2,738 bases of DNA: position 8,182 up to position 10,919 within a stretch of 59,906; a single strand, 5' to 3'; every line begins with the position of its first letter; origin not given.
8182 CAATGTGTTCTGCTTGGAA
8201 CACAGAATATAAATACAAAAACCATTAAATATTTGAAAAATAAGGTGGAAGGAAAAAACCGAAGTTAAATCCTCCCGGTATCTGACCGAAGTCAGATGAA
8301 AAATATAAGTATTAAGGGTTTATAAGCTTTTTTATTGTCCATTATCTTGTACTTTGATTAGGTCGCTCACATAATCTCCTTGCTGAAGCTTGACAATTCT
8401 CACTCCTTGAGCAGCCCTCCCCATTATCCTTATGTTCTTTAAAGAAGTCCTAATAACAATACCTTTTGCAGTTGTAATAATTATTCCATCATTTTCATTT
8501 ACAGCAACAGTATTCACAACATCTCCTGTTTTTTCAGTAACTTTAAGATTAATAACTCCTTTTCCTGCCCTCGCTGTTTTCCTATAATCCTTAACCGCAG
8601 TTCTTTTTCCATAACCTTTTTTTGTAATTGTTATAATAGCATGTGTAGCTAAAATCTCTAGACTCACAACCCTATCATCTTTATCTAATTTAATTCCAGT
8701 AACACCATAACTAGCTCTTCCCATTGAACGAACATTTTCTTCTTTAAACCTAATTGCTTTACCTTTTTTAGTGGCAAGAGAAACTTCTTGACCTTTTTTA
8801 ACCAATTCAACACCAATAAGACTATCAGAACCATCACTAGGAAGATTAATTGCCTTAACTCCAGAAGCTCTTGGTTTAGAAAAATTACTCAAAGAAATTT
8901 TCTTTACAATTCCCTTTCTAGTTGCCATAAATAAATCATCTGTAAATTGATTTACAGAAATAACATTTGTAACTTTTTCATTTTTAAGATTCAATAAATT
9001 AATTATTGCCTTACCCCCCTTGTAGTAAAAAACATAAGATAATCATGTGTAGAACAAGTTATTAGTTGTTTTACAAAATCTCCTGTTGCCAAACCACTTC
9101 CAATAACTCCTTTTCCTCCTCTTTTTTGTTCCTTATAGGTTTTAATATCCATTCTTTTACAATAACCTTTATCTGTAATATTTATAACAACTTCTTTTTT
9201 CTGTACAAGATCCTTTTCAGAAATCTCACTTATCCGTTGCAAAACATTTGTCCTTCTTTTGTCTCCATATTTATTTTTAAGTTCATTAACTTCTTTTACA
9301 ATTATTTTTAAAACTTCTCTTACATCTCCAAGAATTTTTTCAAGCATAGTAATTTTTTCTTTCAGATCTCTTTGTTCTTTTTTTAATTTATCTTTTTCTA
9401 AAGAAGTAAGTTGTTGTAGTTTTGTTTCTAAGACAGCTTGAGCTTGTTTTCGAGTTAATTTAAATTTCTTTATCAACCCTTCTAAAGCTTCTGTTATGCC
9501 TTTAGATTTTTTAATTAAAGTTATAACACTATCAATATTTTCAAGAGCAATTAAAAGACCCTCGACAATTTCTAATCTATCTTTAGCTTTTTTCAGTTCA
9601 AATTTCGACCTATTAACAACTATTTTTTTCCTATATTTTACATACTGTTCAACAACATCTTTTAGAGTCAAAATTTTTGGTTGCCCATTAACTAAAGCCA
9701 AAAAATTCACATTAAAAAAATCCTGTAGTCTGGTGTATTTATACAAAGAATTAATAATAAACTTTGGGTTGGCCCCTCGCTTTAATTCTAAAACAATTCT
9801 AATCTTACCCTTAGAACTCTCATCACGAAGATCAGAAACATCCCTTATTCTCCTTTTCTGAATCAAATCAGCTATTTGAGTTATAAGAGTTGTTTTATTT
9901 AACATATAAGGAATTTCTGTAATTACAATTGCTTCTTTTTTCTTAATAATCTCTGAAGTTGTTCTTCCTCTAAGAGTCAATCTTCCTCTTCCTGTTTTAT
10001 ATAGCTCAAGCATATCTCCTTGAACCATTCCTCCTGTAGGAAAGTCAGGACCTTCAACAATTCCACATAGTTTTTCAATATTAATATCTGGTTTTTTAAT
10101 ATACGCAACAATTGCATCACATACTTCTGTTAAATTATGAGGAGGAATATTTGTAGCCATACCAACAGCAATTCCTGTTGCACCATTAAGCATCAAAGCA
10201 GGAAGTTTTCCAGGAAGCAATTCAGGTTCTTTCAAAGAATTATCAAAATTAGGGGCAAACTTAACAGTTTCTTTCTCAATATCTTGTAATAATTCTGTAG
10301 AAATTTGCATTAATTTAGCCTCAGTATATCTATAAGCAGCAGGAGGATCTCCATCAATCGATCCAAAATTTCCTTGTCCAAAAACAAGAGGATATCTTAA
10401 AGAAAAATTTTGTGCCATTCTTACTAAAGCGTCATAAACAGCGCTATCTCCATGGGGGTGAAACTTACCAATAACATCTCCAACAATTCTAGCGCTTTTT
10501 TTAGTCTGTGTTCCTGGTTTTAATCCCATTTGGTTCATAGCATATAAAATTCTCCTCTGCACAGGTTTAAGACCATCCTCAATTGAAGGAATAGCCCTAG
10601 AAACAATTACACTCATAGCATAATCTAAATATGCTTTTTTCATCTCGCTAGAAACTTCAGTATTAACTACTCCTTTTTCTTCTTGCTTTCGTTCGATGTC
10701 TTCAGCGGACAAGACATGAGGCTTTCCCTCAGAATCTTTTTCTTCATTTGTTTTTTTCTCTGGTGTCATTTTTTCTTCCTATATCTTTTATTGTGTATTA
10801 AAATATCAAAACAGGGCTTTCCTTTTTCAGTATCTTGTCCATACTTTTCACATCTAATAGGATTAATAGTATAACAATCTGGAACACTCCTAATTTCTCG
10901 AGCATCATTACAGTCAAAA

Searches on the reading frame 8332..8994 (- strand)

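Call 96: search_protein_families(library=pfam, proteins=[window:8332-8994:-], max_evalue=0.0001)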
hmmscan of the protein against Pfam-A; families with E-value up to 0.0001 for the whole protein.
window:8332-8994:- (220 aa): 1 family
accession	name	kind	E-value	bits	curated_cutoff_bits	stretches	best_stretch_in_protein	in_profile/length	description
PF03989.18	DNA_gyraseA_C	-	4.6e-48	160.8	27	4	70-114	2-46/48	DNA gyrase C-terminal domain, beta-propeller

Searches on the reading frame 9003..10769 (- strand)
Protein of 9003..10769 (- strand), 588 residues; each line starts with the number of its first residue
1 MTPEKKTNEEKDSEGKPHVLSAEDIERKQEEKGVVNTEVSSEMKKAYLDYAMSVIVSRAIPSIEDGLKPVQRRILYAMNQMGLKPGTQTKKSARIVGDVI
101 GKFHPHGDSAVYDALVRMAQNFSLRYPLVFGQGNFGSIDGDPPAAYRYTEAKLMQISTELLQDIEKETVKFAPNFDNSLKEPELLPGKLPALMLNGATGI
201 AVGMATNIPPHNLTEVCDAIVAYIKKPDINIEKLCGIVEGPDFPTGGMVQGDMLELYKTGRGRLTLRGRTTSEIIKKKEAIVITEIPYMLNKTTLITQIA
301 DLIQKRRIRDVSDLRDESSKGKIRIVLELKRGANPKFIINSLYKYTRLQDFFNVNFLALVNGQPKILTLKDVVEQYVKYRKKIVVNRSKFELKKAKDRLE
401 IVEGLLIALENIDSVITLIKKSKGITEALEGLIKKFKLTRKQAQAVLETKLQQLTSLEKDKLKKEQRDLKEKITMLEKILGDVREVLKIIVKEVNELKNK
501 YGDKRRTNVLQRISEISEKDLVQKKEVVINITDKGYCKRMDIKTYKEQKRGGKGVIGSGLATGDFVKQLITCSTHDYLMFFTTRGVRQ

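Call 96: search_protein_families(library=pfam, proteins=[window:9003-10769:-], max_evalue=0.0001)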
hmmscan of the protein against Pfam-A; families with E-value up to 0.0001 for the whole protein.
window:9003-10769:- (588 aa): 2 families
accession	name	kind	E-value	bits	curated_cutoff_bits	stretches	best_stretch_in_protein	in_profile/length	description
PF00521.26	DNA_topoisoIV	-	1.2e-156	522.4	31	1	58-494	1-431/432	DNA gyrase/topoisomerase IV, subunit A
PF03989.18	DNA_gyraseA_C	-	8.8e-11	41.5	27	1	531-572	6-47/48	DNA gyrase C-terminal domain, beta-propeller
